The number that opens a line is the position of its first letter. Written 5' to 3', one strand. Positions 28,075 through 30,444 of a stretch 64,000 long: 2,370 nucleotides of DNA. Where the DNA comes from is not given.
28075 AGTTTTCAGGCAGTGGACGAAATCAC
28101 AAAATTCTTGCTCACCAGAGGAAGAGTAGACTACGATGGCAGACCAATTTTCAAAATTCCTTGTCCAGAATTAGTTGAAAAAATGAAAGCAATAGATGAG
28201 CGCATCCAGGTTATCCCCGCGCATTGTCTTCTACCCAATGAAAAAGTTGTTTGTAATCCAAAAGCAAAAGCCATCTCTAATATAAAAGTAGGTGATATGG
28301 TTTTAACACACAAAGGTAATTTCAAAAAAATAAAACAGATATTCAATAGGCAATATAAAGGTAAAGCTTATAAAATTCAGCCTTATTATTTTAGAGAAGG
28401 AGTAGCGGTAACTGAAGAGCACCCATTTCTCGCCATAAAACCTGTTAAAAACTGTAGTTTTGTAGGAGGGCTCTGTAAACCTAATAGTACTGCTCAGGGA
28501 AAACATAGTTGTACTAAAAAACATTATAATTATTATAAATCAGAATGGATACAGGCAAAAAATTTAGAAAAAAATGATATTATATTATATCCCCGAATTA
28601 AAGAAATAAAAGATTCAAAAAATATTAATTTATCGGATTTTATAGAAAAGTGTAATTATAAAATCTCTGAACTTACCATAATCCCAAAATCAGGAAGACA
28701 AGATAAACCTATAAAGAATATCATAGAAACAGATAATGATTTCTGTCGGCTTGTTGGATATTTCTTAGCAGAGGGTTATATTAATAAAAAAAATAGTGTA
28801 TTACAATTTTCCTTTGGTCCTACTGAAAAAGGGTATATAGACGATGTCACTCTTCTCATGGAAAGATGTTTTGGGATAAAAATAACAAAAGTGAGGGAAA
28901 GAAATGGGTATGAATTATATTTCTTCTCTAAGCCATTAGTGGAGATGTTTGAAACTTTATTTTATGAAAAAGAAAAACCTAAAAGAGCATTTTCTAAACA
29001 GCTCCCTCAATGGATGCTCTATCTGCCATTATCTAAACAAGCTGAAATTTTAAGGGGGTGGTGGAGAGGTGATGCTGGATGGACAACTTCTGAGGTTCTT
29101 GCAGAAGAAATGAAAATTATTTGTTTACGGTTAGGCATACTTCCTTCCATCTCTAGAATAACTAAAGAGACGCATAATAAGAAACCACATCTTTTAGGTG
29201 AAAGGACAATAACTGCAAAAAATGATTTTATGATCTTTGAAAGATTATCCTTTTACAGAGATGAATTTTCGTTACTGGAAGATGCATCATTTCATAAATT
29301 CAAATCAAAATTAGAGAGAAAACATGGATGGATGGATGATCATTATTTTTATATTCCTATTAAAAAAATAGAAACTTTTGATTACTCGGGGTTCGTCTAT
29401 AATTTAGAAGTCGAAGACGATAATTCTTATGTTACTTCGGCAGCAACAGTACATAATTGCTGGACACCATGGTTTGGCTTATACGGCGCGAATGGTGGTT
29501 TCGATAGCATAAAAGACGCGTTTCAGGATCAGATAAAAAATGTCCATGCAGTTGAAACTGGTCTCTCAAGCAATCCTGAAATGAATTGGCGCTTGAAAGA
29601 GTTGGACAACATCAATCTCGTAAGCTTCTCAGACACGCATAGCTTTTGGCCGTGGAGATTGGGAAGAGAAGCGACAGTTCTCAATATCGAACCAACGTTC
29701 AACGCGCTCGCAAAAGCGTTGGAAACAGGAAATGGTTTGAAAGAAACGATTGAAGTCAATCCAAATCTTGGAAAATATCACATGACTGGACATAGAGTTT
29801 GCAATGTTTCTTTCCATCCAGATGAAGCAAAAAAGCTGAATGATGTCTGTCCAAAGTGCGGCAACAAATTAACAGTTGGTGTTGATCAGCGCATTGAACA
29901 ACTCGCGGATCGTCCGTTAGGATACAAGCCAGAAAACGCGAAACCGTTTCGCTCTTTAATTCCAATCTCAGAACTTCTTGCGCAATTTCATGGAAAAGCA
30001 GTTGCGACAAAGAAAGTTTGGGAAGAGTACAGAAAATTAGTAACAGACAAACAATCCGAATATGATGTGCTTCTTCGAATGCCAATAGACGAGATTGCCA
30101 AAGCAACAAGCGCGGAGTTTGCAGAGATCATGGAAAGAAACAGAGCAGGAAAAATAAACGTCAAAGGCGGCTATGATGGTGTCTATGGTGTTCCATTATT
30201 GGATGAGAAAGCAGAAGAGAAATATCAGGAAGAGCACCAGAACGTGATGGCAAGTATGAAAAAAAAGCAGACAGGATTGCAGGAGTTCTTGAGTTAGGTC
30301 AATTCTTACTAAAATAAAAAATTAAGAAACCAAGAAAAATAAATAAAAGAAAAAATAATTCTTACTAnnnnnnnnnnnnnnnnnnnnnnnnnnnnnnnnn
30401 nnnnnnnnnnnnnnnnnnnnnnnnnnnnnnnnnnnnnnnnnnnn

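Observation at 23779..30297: Two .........-type inteins in adjacent genes: ppsA (at the phospho-His GGRT|CHAA site) and the EndoQ gene (in the PHP domain)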

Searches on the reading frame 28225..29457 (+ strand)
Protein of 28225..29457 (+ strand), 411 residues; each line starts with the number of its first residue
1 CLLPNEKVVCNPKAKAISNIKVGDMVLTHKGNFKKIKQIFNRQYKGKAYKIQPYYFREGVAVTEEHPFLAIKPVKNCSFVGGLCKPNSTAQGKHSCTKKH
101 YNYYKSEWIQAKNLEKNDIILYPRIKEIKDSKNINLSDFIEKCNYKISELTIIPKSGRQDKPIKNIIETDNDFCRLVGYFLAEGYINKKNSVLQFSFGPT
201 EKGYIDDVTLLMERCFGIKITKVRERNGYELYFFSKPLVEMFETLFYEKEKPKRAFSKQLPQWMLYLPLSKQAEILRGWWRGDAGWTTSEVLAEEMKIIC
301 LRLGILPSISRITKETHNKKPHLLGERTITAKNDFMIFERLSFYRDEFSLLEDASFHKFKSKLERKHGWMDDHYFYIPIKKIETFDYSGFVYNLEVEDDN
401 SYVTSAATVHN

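Call 7: search_protein_families(library=ncbifam, proteins=[window:28225-29457:+], max_evalue=0.01)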
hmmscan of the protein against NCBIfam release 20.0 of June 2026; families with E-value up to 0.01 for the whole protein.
window:28225-29457:+ (411 aa): 6 families
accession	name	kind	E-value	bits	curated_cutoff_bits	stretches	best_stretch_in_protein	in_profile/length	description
NF011303.0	PRK14715.1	equivalog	1.6e-11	42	1585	1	138-286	1084-1228/1627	DNA-directed DNA polymerase II large subunit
TIGR00375.1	TIGR00375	hypoth_equivalog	1.4e-09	37.9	326.6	1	271-410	2-134/374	TIGR00375 family protein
NF045703.1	rSAM_Tes_intein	exception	4.7e-09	34.6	1700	1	108-405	310-603/1040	tetraether lipid synthase Tes, intein-containing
NF011418.0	PRK14845.1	equivalog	1.2e-07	30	756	1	7-331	50-292/1049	translation initiation factor IF-2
NF011491.0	PRK14898.1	equivalog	0.00047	18.3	783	1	109-231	182-298/860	DNA-directed RNA polymerase subunit A''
TIGR01443.1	intein_Cterm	domain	0.0038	17.4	15.6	0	390-411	1-23/24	intein C-terminal splicing region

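Call 38: search_solved_structures(query=window:28225-29457:+, max_evalue=0.01, show_alignments=1)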
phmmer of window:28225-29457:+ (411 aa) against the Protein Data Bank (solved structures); distinct sequences matched with E-value up to 0.01: 5.
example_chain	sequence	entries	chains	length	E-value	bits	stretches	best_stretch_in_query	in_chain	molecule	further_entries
2cw7_A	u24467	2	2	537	5.6e-09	38.9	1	163-286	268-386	Endonuclease PI-PkoII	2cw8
7qsu_A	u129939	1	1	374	0.00018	24.1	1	150-270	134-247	V-ATPase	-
7qss_A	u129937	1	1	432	0.00024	23.7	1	150-270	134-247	V-type ATP synthase alpha chain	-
2jmz_A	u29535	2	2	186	0.0013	21.2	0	379-404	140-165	Hypothetical protein MJ0781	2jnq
6qaz_A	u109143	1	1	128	0.006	19.1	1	14-76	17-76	cyanophage-like gp41-1 intein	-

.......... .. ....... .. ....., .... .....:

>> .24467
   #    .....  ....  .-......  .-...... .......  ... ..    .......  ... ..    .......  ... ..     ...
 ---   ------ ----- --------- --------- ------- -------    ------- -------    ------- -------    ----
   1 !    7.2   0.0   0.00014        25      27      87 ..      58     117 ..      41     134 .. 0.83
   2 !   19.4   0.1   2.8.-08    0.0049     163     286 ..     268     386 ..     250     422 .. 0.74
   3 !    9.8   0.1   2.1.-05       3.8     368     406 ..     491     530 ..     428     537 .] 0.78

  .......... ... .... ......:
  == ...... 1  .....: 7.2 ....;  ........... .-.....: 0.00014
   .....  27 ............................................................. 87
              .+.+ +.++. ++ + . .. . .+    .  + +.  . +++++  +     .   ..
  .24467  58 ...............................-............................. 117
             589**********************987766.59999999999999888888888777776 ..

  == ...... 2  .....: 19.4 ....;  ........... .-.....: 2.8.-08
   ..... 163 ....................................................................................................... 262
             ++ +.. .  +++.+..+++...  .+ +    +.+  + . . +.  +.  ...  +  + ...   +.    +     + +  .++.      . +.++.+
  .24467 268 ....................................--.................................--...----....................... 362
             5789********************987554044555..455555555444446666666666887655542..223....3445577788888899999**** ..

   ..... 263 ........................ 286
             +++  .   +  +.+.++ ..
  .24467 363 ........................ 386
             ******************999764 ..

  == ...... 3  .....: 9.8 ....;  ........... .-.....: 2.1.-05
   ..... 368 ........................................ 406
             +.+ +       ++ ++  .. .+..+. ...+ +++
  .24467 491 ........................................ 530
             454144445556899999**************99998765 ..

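Call 56: predict_structure(alignment_id=A1)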
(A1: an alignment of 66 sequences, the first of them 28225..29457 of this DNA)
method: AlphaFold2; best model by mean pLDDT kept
length: 411 residues; sequences in the alignment: 66
mean_pLDDT: 94.3   pTM: 0.92
mean pLDDT of the five models: 94.3, 94.1, 93.9, 93.7, 93.7
residues with pLDDT >= 90: 360; 70-90: 41; 50-70: 9; < 50: 1
segments of 3 or more residues with pLDDT < 50: none
pLDDT, mean of each block of 10 residues (from residue 1): 96 94 97 97 98 95 98 89 77 72 96 98 96 97 95 85 94 98 96 96 97 96 94 96 97 96 97 98 94 97 97 94 88 95 96 95 88 97 98 95 97 90
secondary structure, 60 per line:
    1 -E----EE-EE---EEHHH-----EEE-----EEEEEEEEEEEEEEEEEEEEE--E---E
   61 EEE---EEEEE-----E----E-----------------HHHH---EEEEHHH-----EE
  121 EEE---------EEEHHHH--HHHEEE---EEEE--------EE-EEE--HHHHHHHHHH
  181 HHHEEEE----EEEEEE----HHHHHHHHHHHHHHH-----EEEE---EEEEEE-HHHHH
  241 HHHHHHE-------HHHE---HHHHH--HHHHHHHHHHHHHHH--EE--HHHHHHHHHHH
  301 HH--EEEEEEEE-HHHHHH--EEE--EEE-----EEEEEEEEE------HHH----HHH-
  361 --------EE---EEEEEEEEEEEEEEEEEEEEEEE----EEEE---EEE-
elements in order: E25-27 E33-53 E60-63 E67-71 H100-103 E107-110 E119-123 E133-135 H136-139 E145-147 E151-154 E166-168 H171-183 E184-187 E192-197 H202-216 E222-225 E229-234 H236-246 H262-266 H269-283 H290-302 E305-312 H314-319 E322-324 E327-329 E335-343 E374-396 E401-404 E408-410

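Call 58: fold_search(model_id=the predicted structure, library=pdb)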
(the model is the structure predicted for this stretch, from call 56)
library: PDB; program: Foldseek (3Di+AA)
matches with E <= 10: 1175; with E <= 0.001: 25
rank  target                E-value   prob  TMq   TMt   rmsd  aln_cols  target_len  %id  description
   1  7qsu                  1.7e-18  1.00  0.61  0.68   5.6       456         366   15  Crystal structure of homing endonuclease-associated TliVMA intein (C1A, d333-339) (released 2022-03-30)
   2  7qss                  3.3e-17  1.00  0.56  0.54   9.8       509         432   13  Crystal structure of homing endonuclease-associated TliVMA intein (C1A) (released 2022-03-30)
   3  2cw7                  5.6e-17  1.00  0.56  0.44  13.9       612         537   14  Crystal structure of intein homing endonuclease II (released 2006-04-18)
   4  7qst                  1.4e-15  1.00  0.56  0.63   7.6       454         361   13  Crystal structure of homing endonuclease-associated PhoVMA intein (C1A) (released 2022-03-30)
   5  1vde_B                3.9e-14  1.00  0.52  0.50   9.4       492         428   14  PI-SCEI, A HOMING ENDONUCLEASE WITH PROTEIN SPLICING ACTIVITY (released 1998-04-08)
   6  1ef0_A                5.8e-14  1.00  0.50  0.49   9.2       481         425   14  CRYSTAL STRUCTURE OF PI-SCEI MINIPRECURSOR (released 2000-06-07)
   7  1vde_A                8.7e-14  1.00  0.54  0.52   9.2       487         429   12  PI-SCEI, A HOMING ENDONUCLEASE WITH PROTEIN SPLICING ACTIVITY (released 1998-04-08)
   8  1jva_B                2.4e-12  1.00  0.53  0.51   8.9       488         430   12  CRYSTAL STRUCTURE OF THE VMA1-DERIVED ENDONUCLEASE BEARING THE N AND C EXTEIN PROPEPTIDES (released 2002-08-29)
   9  1dfa                  2.8e-12  1.00  0.52  0.52   9.0       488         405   13  CRYSTAL STRUCTURE OF PI-SCEI IN C2 SPACE GROUP (released 1999-12-08)
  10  1lws_A                5.6e-12  1.00  0.53  0.52   9.0       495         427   13  Crystal structure of the intein homing endonuclease PI-SceI bound to its recognition sequence (released 2002-09-27)
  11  1lwt_A                1.0e-11  1.00  0.50  0.47   9.8       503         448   12  Crystal structure of the intein homing endonuclease PI-SceI bound to its substrate DNA (Ca2+ free) (released 2002-09-27)
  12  1jva_A                4.8e-11  1.00  0.50  0.49   9.4       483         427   13  CRYSTAL STRUCTURE OF THE VMA1-DERIVED ENDONUCLEASE BEARING THE N AND C EXTEIN PROPEPTIDES (released 2002-08-29)
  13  1um2_B                6.4e-11  1.00  0.50  0.49   9.3       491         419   13  Crystal Structure of the Vma1-Derived Endonuclease with the Ligated Extein Segment (released 2004-09-22)
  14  1um2_A                5.1e-10  1.00  0.52  0.52   9.2       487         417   12  Crystal Structure of the Vma1-Derived Endonuclease with the Ligated Extein Segment (released 2004-09-22)
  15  1ef0_B                1.5e-09  1.00  0.48  0.49   9.2       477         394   12  CRYSTAL STRUCTURE OF PI-SCEI MINIPRECURSOR (released 2000-06-07)
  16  1dq3                  4.9e-09  1.00  0.55  0.51   6.3       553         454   11  CRYSTAL STRUCTURE OF AN ARCHAEAL INTEIN-ENCODED HOMING ENDONUCLEASE PI-PFUI (released 2000-07-05)
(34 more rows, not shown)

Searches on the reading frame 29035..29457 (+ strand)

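Call 62: search_protein_families(library=ncbifam, proteins=[window:29035-29457:+], max_evalue=0.01)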
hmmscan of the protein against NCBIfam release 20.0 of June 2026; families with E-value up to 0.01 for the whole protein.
window:29035-29457:+ (141 aa): 4 families
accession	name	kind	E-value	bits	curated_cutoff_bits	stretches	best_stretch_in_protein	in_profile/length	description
TIGR00375.1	TIGR00375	hypoth_equivalog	1.2e-10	41.4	326.6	1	2-140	3-134/374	TIGR00375 family protein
NF045703.1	rSAM_Tes_intein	exception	0.00017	19.6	1700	1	18-135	491-603/1040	tetraether lipid synthase Tes, intein-containing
TIGR01443.1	intein_Cterm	domain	0.00093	19.4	15.6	1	120-141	1-23/24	intein C-terminal splicing region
NF011418.0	PRK14845.1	equivalog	0.0042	14.9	756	1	104-141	438-474/1049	translation initiation factor IF-2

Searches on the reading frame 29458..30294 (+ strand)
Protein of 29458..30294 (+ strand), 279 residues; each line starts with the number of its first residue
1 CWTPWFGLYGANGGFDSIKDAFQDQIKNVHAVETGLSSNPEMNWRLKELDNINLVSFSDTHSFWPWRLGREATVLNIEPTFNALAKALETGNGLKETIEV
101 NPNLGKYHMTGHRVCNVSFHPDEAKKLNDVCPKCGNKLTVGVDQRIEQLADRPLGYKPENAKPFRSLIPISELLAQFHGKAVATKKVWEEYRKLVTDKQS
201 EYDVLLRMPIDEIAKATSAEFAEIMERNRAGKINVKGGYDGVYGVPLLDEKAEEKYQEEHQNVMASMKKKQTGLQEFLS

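Call 21: search_protein_representatives(protein=window:29458-30294:+)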
Query: 279 residues. Proteins with E-value up to 0.001 (for the whole library): 2137; up to 1e-10: 1425; up to 1e-30: 638. The best 150 are listed.
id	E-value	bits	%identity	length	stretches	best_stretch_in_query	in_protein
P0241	1.9e-89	316.1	53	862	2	61-258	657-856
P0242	9.9e-89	313.8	54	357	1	2-254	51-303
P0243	1.3e-86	306.8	50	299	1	2-278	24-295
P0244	3.2e-83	295.7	53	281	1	2-252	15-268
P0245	3.5e-76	272.6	48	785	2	1-150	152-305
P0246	3.2e-75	269.4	47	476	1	1-255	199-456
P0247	4.0e-74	265.8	47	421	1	1-254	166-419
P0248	4.8e-74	265.6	48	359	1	2-251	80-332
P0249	3.5e-73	262.7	48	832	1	1-276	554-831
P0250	1.9e-72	260.3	46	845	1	1-255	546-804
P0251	3.1e-71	256.4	44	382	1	1-255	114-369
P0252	4.1e-71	256.0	47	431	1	2-278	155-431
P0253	5.8e-70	252.2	45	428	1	2-254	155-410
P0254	9.3e-70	251.5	47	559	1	2-251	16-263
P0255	1.7e-68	247.4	48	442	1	1-249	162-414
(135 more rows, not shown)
